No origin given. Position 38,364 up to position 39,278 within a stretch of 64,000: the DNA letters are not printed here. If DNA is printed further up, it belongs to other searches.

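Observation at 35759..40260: Two-component system followed by a coupled membrane hexapeptide-repeat protein, a PAP2_C/sphingomyelin-synthase-like transferase and a 337-aa unknown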

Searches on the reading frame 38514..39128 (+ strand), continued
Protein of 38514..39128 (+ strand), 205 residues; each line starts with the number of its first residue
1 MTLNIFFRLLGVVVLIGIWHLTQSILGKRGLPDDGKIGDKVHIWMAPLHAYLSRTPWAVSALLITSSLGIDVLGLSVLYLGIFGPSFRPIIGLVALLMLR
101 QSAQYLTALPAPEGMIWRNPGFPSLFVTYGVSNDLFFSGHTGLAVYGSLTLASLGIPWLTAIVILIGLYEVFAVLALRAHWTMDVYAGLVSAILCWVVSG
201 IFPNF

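Call 19: find_related_loci(query=A1, collection=genome_contigs, flank=5000)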
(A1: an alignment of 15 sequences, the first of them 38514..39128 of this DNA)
Query A1 (205 aa) in genome_contigs; peptide patterns used: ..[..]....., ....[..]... (x = any residue, [..] = any of these).
600 stretches matched a pattern (row limit reached: there are more); 437 encode a relative of the query (tblastn E <= 1e-3); the best 80 are kept; 80 distinct loci.
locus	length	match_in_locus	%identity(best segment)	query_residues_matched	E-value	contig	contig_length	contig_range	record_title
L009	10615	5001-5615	96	1-205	3e-127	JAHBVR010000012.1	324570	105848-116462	MAG: Vulcanimicrobiota bacterium isolate ACE_ERE1 ERE1_12, whole genome shotgun sequence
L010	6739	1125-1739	94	1-205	9e-126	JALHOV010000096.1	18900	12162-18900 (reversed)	MAG: Vulcanimicrobiota bacterium isolate bin.189_sub c_000000011827, whole genome shotgun sequence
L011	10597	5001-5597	67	1-199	6e-80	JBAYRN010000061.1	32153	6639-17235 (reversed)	MAG: Vulcanimicrobiota bacterium isolate SO_2016_LW2_44 scaffold02328_LW138R_2016, whole genome shotgun sequence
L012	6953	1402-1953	69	15-199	3e-78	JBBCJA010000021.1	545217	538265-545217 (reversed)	MAG: Selenomonadaceae bacterium isolate MAG_CPA_14 P10A_000000117777, whole genome shotgun sequence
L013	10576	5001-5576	55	7-199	2e-60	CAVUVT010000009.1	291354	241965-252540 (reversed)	MAG: uncultured Verrucomicrobiae bacterium isolate MFD05580.bin.2.12 genome assembly, contig: contig_29888, whole genome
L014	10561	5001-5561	56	16-202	8e-60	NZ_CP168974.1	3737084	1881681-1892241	Bdellovibrio bacteriovorus strain s4 chromosome, complete genome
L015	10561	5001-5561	55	7-194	1e-59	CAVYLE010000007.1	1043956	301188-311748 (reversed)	MAG: uncultured Verrucomicrobiae bacterium isolate MFD01476.bin.1.197 genome assembly, contig: contig_237, whole genome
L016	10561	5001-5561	55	7-194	6e-59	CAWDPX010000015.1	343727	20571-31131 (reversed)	MAG: uncultured Verrucomicrobiae bacterium isolate MFD01689.bin.2.14 genome assembly, contig: contig_17032, whole genome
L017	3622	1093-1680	56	3-199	3e-58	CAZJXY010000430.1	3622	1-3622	MAG TPA_asm: uncultured Bdellovibrionales bacterium isolate SRP173033_co3_101 genome assembly, contig: NODE_42939_length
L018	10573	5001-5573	53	11-193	2e-57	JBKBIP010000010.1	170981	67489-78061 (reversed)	MAG: Gemmataceae bacterium isolate 21I_069.bin.2 NODE_10_length_170981_cov_9.065569, whole genome shotgun sequence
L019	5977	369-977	51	1-199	3e-57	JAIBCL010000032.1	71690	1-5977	MAG: Verrucomicrobiaceae bacterium isolate SSF29 NODE_6448_length_71690_cov_49.642651, whole genome shotgun sequence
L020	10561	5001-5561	54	12-199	4e-56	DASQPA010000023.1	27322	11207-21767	MAG TPA_asm: Thermoanaerobaculia bacterium isolate SMAG_U10817 k141_1768580, whole genome shotgun sequence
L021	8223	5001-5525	56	19-194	5e-56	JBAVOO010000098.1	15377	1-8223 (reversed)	MAG: Verrucomicrobiia bacterium isolate MFD03092_ilm_asm_bin27 k127_372982, whole genome shotgun sequence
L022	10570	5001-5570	52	2-192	9e-56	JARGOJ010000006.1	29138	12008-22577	MAG: Planctomycetota bacterium isolate bin_em_oilr2.004 NODE_953_length_29138_cov_4.089606, whole genome shotgun sequenc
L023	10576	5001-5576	47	2-193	1e-55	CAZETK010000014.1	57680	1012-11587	MAG TPA_asm: uncultured Pseudobdellovibrionaceae bacterium isolate SRP144015_co1_16 genome assembly, contig: NODE_289_le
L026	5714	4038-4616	51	12-205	4e-55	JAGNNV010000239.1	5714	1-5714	MAG: Vicinamibacteria bacterium isolate Go_SlAct_bin_43 Go_SlAct_89130_length_5714_cov_11.788437, whole genome shotgun s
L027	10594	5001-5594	51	5-199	4e-55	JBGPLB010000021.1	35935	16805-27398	MAG: Candidatus Acidiferrum sp. isolate OBJ_0618_7090110_272 k141_3880041_length_35935_cov_15.3154, whole genome shotgun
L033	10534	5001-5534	55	19-199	3e-54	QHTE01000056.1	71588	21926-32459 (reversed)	MAG: Candidatus Rokuibacteriota bacterium isolate AR14 14_1009_16_40cm_scaffold_209_curated, whole genome shotgun sequen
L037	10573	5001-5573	51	8-199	2e-54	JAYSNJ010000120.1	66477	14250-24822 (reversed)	MAG: Holophagaceae bacterium isolate GFS_10895 GFS_10895_119, whole genome shotgun sequence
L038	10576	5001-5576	52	7-199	2e-53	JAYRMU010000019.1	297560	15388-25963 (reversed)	MAG: Thermoanaerobaculia bacterium isolate XM2_XAASGE4bin.10 k141_294812, whole genome shotgun sequence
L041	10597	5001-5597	51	1-199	5e-53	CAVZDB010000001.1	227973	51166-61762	MAG: uncultured Acidobacteriota bacterium isolate MFD00822.bin.2.48 genome assembly, contig: contig_104876, whole genome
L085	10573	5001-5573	49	8-199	6e-51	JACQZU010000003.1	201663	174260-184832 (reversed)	MAG: Acidobacteria bacterium isolate NC_groundwater_1575_Pr3_B-0.1um_68_18 SR-2_scaffold_141_495141, whole genome shotgu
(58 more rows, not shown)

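Call 22: search_protein_families(library=pfam, proteins=[L027:1490-4915:+, L038:2410-4980:+, L041:2278-5001:+, L001:7399-11388:-, L020:3046-4965:+, L033:3658-4935:+, L037:3700-4974:+, L026:2645-3997:+, L085:3331-4977:+, L004:4790-6001:+], max_evalue=0.001)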
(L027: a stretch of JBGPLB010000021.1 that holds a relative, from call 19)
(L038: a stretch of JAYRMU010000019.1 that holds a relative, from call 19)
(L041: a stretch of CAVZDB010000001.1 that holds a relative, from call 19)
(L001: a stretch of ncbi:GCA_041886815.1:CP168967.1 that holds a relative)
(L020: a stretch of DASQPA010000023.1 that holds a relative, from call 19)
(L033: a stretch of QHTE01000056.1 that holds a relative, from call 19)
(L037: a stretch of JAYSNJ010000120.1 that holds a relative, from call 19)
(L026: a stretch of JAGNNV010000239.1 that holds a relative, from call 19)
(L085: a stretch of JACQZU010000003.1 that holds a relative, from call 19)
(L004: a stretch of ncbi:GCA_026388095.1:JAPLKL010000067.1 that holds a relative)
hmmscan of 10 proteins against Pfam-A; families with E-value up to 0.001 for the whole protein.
L027:1490-4915:+ (1142 aa): 5 families
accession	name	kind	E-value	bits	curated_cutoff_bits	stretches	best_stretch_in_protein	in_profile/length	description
PF00501.34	AMP-binding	-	6.1e-71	239.7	29.9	1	630-998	5-384/384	AMP-binding enzyme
PF01553.26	Acyltransferase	-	8.2e-25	87.6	23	1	429-555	1-130/132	Acyltransferase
PF07690.21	MFS_1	-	1.2e-21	77.5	33.4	1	62-372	37-344/347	Major Facilitator Superfamily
PF05977.19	MFS_3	-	6.6e-06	25.3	27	1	55-330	43-316/524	Transmembrane secretion effector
PF13193.12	AMP-binding_C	-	0.00029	22.2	24.5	1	1061-1125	13-76/76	AMP-binding enzyme C-terminal domain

L038:2410-4980:+ (857 aa): 1 family
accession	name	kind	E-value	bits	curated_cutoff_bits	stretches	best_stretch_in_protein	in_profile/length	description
PF01553.26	Acyltransferase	-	4.1e-22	78.9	23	1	421-560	1-130/132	Acyltransferase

L041:2278-5001:+ (908 aa): 1 family
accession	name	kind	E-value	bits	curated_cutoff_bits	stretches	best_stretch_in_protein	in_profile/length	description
PF01553.26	Acyltransferase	-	1.3e-18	67.5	23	1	462-600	1-130/132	Acyltransferase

L001:7399-11388:- (1330 aa): 1 family
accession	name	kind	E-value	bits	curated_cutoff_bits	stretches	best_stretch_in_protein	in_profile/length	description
PF01663.27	Phosphodiest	-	1.1e-08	35.5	23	1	168-235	147-221/342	Type I phosphodiesterase / nucleotide pyrophosphatase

L020:3046-4965:+ (640 aa): 1 family
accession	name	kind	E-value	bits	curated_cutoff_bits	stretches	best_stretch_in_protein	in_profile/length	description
PF01553.26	Acyltransferase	-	1.8e-20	73.5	23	1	213-352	1-131/132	Acyltransferase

L033:3658-4935:+ (426 aa): 4 families
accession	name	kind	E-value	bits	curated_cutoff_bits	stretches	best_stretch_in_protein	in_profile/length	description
PF07690.21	MFS_1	-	3.1e-44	151.7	33.4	1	23-367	4-344/347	Major Facilitator Superfamily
PF03137.26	OATP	-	5.3e-16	58.5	25.8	2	209-310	282-379/545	Organic Anion Transporter Polypeptide (OATP) family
PF00083.30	Sugar_tr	-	7.2e-11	42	22.3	1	42-191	43-193/452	Sugar (and other) transporter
PF00854.27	PTR2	-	1.6e-05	24.5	27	1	83-190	11-121/392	POT family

L037:3700-4974:+ (425 aa): 2 families
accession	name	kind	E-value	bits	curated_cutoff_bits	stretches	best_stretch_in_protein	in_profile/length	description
PF07690.21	MFS_1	-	1.8e-18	67.1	33.4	1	30-385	4-346/347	Major Facilitator Superfamily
PF05977.19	MFS_3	-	2.2e-06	26.8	27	1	63-179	52-170/524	Transmembrane secretion effector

L026:2645-3997:+ (451 aa): 1 family
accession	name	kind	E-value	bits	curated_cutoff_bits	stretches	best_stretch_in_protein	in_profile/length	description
PF01553.26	Acyltransferase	-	2.5e-21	76.3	23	1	28-165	1-130/132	Acyltransferase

L085:3331-4977:+ (549 aa): 1 family
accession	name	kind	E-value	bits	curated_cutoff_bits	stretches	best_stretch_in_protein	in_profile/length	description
PF01553.26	Acyltransferase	-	4.9e-23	81.8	23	1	116-253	2-130/132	Acyltransferase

L004:4790-6001:+ (404 aa): 1 family
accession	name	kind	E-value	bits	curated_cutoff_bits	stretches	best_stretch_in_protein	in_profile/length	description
PF01553.26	Acyltransferase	-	5.4e-15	55.8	23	1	41-184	1-131/132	Acyltransferase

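Call 27: search_solved_structures(query=A1, max_evalue=1, show_alignments=3)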
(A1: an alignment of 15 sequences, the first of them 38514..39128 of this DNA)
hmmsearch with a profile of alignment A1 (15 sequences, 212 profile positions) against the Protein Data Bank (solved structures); distinct sequences matched with E-value up to 1: 2.
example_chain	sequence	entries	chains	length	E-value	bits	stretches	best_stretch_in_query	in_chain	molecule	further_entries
8ijr_A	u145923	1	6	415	0.012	18.4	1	120-200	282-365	Sphingomyelin synthase-related protein 1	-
8ijq_A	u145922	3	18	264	0.043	16.5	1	120-200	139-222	Sphingomyelin synthase-related protein 1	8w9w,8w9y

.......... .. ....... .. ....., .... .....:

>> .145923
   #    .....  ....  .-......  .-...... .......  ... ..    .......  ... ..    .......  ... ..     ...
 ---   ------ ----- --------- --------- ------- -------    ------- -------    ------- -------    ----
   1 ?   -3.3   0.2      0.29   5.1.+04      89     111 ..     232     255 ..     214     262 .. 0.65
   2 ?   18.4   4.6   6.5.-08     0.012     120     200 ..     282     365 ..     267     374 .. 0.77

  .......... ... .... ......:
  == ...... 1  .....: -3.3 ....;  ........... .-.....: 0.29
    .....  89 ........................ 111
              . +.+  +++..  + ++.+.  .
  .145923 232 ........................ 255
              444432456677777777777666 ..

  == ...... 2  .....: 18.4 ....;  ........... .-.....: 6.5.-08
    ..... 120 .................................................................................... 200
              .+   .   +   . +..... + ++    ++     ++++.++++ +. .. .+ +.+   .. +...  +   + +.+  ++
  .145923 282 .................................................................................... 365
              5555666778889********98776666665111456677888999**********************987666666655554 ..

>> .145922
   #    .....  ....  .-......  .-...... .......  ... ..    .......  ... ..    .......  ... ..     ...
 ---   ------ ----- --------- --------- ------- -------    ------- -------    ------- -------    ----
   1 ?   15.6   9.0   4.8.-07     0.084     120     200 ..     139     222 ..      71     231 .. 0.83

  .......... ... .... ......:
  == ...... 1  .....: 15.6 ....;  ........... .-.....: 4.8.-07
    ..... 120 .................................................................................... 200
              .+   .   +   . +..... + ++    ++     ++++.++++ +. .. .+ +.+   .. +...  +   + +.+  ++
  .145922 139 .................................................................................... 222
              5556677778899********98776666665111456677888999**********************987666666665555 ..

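Call 50: predict_structure(alignment_id=A3)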
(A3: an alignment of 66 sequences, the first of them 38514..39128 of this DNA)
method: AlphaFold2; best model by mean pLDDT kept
length: 205 residues; sequences in the alignment: 66
mean_pLDDT: 92.6   pTM: 0.84
mean pLDDT of the five models: 92.6, 92.4, 91.5, 90.5, 89.2
residues with pLDDT >= 90: 166; 70-90: 35; 50-70: 4; < 50: 0
segments of 3 or more residues with pLDDT < 50: none
pLDDT, mean of each block of 10 residues (from residue 1): 93 95 87 79 95 97 97 98 95 95 89 92 91 80 98 98 98 94 94 95 75
secondary structure, 60 per line:
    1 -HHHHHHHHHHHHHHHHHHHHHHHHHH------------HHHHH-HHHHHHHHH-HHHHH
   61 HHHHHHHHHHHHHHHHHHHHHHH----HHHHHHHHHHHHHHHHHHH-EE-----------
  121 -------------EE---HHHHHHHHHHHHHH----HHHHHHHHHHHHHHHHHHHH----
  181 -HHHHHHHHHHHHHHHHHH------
elements in order: H2-27 H40-44 H46-54 H56-83 H88-106 H139-152 H157-176 H182-199

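Call 52: fold_search(model_id=the predicted structure, library=pdb)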
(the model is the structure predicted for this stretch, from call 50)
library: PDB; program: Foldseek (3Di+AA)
matches with E <= 10: 155; with E <= 0.001: 0
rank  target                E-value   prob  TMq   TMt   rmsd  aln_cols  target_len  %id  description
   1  6ebu                  2.6e-03  1.00  0.49  0.60  10.2       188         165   17  Crystal structure of Aquifex aeolicus LpxE (released 2019-06-26)
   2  5jki                  1.1e-02  1.00  0.44  0.45   8.7       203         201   14  Crystal structure of the first transmembrane PAP2 type phosphatidylglycerolphosphate phosphatase from Bacillus subtilis (released 2017-02-22)
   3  8ijq_A                1.4e-02  1.00  0.47  0.38   6.4       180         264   13  The cryo-EM structure of human sphingomyelin synthase-related protein in complex with ceramide (released 2024-02-28)
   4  9j7u                  1.5e-02  1.00  0.49  0.31   5.6       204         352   16  H176A mutant of human G6PC1 in complex with G6P (released 2025-02-05)
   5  9jtm                  1.7e-02  0.98  0.42  0.28  10.2       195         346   13  Human glucose 6 phosphate catalytic subunit 1 (hG6PC1) bound with G6P (released 2025-08-06)
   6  9jtn                  2.8e-02  0.99  0.49  0.32   6.7       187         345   18  Human glucose 6 phosphate catalytic subunit 1 (hG6PC1) bound with phosphate. (released 2025-08-06)
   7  7f18_C                3.2e-02  1.00  0.40  0.39   3.9       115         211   16  Crystal Structure of a mutant of acid phosphatase from Pseudomonas aeruginosa (Q57H/W58P/D135R) (released 2021-10-27)
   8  9jtl                  3.2e-02  0.99  0.51  0.33   8.8       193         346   16  Human glucose 6 phosphate catalytic subunit 1 (hG6PC1) in apo state. (released 2025-08-06)
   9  9qcj_B                4.2e-02  0.99  0.46  0.43   8.2       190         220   16  Crystal structure of PhoC wild type acid phosphatase (released 2026-01-14)
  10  7f17_B                4.7e-02  1.00  0.40  0.39   3.6       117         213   17  Crystal Structure of acid phosphatase (released 2021-10-27)
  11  9qci_B                4.7e-02  0.97  0.44  0.40   8.0       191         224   15  Crystal structure of PhoC mutant acid phosphatase (released 2026-01-14)
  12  9j7v                  4.9e-02  0.89  0.40  0.26  11.3       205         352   15  Human G6PC1 in apo state (released 2025-02-05)
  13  7f17_A                5.5e-02  1.00  0.40  0.39   3.5       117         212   17  Crystal Structure of acid phosphatase (released 2021-10-27)
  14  1eoi_A                6.9e-02  0.97  0.46  0.43   7.2       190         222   20  CRYSTAL STRUCTURE OF ACID PHOSPHATASE FROM ESCHERICHIA BLATTAE COMPLEXED WITH THE TRANSITION STATE ANALOG MOLYBDATE (released 2001-03-23)
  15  9qcj_A                7.3e-02  0.98  0.48  0.45   7.3       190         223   16  Crystal structure of PhoC wild type acid phosphatase (released 2026-01-14)
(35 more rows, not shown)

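Call 58: search_protein_families(library=ncbifam, proteins=[L004:4790-6001:+, L027:1490-4915:+, L038:2410-4980:+], max_evalue=0.00001)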
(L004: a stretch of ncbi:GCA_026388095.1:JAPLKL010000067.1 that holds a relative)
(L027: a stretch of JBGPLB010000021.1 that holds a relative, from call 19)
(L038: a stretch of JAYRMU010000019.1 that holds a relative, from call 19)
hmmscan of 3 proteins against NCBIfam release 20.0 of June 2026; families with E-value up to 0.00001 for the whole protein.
L004:4790-6001:+ (404 aa): 0 families

L027:1490-4915:+ (1142 aa): 104 families (the best 25 are shown)
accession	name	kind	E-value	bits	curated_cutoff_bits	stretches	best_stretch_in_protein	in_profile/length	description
NF006386.0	PRK08633.1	equivalog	0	1394.5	1221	1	13-1137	4-1143/1147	acyl-[ACP]--phospholipid O-acyltransferase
NF005291.0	PRK06814.1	equivalog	1.9e-216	721.5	1349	1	20-1136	13-1131/1140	acyl-[ACP]--phospholipid O-acyltransferase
NF005959.0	PRK08043.1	equivalog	6.9e-109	365.1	886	1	418-1135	4-711/719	bifunctional acyl-ACP--phospholipid O-acyltransferase/long-chain-fatty-acid--ACP ligase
NF004837.0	PRK06187.1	subfamily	1.2e-76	258.1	476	1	629-1133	17-520/531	long-chain-fatty-acid--CoA ligase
NF004971.0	PRK06334.1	equivalog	1.1e-72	245.3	847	1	619-1135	18-533/539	long chain fatty acid--[acyl-carrier-protein] ligase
NF004114.0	PRK05605.1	equivalog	6.3e-59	199.8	766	1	774-1133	214-567/575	long-chain-fatty-acid--CoA ligase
TIGR01733.1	AA-adenyl-dom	subfamily_domain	1e-50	172.8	317.4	1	657-1061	10-406/409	amino acid adenylation domain-containing protein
NF006181.0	PRK08314.1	subfamily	1e-50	172.6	705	1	710-1133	137-552/563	long-chain-fatty-acid--CoA ligase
NF005801.1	PRK07656.1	equivalog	5.9e-49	167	657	1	624-1126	5-494/500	FadD3 family acyl-CoA ligase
NF004758.0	PRK06087.1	equivalog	1e-48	166.1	736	1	630-1127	34-527/548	medium-chain fatty-acid--CoA ligase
NF005702.0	PRK07514.1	subfamily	8.4e-48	163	558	1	654-1125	37-490/506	malonyl-CoA synthase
NF009233.0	PRK12583.1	subfamily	8.7e-48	163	832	1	771-1137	191-552/558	fatty acid CoA ligase family protein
TIGR01923.1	menE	equivalog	1.1e-47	162.9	330.15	1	654-1127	7-438/442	o-succinylbenzoate--CoA ligase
NF006523.0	PRK08974.1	equivalog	1.2e-47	162.3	884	1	779-1127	204-545/561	long-chain-fatty-acid--CoA ligase FadD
NF006182.0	PRK08316.1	subfamily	2.4e-47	161.6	663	1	630-1133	21-515/523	fatty acyl-CoA synthetase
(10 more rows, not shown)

L038:2410-4980:+ (857 aa): 3 families
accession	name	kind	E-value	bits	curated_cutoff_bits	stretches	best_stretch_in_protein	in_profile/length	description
NF006386.0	PRK08633.1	equivalog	8.2e-18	63.5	1221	1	405-541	413-539/1147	acyl-[ACP]--phospholipid O-acyltransferase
TIGR00530.1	AGP_acyltrn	subfamily_domain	4.4e-16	58.8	102.95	1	422-540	4-116/130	1-acylglycerol-3-phosphate O-acyltransferase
NF005291.0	PRK06814.1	equivalog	6.7e-10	37.5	1349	1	405-538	425-548/1140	acyl-[ACP]--phospholipid O-acyltransferase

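Call 65: search_protein_families(library=padloc, proteins=[window:38514-39128:+], max_evalue=0.01)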
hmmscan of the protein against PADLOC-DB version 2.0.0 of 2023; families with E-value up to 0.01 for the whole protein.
window:38514-39128:+ (205 aa): 0 families

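Call 78: search_dna_similar(query=window:38514-39128:+, collection=plasmids, mode=protein, max_evalue=1e-10, max_rows=15)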
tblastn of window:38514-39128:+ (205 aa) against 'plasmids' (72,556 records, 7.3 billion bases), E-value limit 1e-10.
No match.
